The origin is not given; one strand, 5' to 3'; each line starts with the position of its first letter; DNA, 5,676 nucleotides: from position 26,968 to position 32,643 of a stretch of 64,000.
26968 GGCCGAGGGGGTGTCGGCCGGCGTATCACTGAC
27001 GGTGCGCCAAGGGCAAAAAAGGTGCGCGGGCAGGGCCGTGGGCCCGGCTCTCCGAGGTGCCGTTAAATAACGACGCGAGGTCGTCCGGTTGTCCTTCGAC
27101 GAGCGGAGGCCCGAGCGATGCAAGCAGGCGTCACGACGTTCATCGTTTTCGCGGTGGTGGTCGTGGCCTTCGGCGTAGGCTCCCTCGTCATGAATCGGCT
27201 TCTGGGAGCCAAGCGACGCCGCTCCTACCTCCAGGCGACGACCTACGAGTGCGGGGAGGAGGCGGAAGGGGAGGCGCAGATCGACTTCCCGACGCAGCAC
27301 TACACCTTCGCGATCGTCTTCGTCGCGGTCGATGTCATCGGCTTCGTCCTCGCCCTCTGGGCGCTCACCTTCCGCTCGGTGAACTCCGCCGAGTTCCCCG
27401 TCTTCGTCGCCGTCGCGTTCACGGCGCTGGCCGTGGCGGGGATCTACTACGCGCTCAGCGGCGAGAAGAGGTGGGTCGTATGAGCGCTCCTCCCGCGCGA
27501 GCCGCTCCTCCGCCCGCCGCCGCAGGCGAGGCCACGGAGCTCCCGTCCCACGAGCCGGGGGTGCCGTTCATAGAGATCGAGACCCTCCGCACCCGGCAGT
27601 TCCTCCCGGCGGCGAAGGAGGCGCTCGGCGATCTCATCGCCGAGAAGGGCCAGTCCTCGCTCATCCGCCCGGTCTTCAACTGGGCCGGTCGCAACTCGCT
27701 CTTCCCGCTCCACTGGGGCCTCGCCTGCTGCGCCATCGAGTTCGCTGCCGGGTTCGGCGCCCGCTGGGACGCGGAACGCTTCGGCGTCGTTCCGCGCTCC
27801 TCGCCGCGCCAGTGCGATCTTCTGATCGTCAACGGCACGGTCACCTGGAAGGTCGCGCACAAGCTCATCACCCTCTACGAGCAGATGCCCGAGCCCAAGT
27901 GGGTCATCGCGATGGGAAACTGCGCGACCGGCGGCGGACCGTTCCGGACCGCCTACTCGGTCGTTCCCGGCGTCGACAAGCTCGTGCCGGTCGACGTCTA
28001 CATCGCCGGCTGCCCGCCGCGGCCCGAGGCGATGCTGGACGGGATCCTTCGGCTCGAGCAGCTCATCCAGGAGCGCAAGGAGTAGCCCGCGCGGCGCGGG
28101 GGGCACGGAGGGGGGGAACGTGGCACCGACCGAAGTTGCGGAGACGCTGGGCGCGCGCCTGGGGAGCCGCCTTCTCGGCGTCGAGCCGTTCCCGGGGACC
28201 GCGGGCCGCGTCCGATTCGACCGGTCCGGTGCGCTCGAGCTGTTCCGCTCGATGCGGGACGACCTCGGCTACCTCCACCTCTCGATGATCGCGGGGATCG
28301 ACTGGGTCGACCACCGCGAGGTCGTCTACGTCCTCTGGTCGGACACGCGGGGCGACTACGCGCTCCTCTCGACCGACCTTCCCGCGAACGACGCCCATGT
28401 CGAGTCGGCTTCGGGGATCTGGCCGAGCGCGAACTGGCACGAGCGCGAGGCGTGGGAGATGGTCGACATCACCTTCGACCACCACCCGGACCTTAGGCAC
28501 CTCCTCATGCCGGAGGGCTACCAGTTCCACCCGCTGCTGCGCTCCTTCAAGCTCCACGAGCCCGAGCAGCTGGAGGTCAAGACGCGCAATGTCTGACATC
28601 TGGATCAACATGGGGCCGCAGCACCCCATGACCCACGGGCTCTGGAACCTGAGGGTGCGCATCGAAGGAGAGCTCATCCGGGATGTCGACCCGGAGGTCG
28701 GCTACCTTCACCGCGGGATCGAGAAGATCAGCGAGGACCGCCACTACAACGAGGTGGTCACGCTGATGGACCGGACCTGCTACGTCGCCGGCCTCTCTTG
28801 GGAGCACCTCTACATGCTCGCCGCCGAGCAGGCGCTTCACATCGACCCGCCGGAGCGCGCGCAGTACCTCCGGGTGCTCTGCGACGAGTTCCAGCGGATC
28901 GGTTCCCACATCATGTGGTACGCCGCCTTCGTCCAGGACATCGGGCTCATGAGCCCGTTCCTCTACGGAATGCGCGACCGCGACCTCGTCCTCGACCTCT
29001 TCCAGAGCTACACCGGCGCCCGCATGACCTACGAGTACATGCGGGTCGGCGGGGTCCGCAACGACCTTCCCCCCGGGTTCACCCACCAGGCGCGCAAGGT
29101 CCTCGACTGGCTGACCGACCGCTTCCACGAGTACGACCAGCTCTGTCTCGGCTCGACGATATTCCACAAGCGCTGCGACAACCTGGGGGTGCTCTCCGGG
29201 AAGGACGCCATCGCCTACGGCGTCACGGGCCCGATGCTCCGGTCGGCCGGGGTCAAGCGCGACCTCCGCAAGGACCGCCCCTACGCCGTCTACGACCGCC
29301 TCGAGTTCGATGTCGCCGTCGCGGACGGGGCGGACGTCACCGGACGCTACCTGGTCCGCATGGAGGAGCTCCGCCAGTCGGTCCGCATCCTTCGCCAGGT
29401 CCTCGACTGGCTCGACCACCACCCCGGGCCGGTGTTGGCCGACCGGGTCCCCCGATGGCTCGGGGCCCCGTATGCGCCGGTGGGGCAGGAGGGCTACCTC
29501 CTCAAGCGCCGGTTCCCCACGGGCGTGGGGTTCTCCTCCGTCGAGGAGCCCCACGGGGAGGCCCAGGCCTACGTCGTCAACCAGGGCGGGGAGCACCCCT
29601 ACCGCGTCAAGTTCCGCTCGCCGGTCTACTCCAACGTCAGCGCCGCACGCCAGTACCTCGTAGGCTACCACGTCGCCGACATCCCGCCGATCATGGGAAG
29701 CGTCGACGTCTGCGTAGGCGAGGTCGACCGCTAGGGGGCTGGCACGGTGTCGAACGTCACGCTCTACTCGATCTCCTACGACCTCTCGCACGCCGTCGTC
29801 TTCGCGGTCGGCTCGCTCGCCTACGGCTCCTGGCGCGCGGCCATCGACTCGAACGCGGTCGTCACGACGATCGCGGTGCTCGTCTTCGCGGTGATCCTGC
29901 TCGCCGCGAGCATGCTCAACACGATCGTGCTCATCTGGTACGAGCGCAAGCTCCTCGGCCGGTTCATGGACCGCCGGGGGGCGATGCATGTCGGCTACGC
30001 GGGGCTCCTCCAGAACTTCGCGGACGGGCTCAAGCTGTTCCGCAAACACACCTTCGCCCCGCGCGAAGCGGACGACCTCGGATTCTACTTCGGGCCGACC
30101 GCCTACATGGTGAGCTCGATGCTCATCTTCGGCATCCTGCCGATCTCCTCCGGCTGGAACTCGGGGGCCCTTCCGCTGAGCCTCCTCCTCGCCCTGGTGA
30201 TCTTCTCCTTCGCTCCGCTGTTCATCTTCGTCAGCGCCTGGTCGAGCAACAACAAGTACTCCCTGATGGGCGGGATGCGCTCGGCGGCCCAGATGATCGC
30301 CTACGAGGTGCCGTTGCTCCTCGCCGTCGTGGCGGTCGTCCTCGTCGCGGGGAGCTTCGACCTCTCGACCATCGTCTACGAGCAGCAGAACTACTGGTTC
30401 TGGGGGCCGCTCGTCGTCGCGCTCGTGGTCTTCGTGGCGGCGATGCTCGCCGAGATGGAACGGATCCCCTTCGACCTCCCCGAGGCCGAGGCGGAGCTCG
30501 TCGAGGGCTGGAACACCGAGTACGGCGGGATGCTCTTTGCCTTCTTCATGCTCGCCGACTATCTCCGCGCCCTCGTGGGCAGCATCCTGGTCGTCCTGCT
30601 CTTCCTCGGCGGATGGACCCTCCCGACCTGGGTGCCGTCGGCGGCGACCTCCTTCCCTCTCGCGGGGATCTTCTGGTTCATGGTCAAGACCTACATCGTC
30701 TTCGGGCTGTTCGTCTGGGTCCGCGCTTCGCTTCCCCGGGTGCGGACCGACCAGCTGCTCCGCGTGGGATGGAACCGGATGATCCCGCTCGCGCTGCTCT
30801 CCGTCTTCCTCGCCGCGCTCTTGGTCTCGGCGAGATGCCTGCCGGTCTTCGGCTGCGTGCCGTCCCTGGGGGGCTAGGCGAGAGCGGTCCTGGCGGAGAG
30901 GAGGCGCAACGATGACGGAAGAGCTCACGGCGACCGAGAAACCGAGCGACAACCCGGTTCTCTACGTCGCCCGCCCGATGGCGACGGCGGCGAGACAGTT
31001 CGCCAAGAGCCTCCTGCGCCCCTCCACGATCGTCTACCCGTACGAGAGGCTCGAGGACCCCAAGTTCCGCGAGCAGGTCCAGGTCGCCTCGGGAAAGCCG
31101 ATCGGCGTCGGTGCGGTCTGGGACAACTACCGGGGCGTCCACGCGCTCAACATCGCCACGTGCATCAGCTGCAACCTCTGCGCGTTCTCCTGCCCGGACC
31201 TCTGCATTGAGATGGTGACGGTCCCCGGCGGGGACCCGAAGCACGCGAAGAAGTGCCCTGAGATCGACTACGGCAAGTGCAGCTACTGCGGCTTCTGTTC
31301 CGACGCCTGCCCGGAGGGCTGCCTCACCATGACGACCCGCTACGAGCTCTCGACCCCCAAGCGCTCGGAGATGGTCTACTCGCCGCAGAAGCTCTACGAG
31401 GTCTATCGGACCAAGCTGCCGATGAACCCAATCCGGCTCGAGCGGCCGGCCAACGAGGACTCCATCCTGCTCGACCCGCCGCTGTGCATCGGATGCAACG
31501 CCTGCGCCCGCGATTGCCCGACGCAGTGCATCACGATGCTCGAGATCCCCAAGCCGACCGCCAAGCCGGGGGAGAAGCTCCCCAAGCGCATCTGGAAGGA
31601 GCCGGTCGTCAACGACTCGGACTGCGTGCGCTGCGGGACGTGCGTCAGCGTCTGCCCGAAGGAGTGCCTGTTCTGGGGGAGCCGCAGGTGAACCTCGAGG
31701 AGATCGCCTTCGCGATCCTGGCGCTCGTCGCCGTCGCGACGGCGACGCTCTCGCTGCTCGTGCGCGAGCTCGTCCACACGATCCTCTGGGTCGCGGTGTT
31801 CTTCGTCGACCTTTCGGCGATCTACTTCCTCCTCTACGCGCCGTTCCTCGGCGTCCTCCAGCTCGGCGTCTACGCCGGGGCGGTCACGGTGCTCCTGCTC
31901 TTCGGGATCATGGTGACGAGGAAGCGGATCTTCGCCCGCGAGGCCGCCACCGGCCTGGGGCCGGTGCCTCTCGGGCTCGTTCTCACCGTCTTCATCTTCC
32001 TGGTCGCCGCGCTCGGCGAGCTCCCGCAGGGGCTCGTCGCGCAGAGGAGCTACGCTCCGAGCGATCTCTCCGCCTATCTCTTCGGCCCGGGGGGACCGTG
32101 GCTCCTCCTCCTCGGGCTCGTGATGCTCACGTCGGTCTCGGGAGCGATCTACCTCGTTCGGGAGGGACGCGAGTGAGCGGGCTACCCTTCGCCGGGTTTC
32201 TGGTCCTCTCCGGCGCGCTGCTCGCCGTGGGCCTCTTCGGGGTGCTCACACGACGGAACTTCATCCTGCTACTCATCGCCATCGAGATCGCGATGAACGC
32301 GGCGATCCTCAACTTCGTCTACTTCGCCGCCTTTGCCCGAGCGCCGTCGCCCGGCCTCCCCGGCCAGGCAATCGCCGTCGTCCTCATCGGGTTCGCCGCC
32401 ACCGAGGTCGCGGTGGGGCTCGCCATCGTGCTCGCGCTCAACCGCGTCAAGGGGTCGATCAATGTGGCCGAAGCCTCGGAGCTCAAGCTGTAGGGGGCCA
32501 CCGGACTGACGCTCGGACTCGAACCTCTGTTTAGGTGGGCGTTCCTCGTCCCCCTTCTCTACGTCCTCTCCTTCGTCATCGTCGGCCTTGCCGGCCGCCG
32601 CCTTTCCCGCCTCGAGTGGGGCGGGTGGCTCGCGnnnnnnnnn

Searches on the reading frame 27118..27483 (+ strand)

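Call 77: search_protein_families(library=pfam, proteins=[window:27118-27483:+], max_evalue=0.001)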
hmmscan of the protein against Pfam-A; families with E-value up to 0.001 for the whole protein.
window:27118-27483:+ (121 aa): 1 family
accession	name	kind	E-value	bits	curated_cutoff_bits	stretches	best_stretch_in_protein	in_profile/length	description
PF00507.24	Oxidored_q4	-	5.5e-16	59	23.3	1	22-114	4-93/99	NADH-ubiquinone/plastoquinone oxidoreductase, chain 3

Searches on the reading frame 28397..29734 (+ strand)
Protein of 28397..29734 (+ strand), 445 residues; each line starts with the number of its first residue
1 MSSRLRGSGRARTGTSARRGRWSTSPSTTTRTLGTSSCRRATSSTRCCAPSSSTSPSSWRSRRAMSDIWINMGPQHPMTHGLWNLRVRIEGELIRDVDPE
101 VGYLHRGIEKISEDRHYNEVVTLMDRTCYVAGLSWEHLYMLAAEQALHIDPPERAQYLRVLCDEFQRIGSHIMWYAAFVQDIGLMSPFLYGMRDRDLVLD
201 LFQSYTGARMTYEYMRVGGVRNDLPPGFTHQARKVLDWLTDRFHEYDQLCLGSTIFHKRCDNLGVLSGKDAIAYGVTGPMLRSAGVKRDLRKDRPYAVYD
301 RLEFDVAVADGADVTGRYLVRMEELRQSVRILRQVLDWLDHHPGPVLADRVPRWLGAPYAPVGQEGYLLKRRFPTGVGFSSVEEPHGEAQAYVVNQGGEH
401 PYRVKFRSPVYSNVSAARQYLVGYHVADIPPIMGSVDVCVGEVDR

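Call 77: search_protein_families(library=pfam, proteins=[window:28397-29734:+], max_evalue=0.001)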
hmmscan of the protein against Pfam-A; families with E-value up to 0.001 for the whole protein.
window:28397-29734:+ (445 aa): 2 families
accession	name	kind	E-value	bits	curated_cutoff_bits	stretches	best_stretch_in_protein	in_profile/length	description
PF00346.24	Complex1_49kDa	-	1.4e-82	277.3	24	1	181-445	1-271/271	Respiratory-chain NADH dehydrogenase, 49 Kd subunit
PF00374.24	NiFeSe_Hases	-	2.5e-07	30.5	25.8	1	106-175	1-70/508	Nickel-dependent hydrogenase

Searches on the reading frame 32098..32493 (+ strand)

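Call 78: search_protein_families(library=pfam, proteins=[window:32098-32493:+], max_evalue=0.001)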
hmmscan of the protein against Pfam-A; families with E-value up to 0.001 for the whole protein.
window:32098-32493:+ (131 aa): 1 family
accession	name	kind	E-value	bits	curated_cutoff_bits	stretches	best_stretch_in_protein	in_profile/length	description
PF00420.29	Oxidored_q2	-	1.7e-18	66.5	26.1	1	34-130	2-94/95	NADH-ubiquinone/plastoquinone oxidoreductase chain 4L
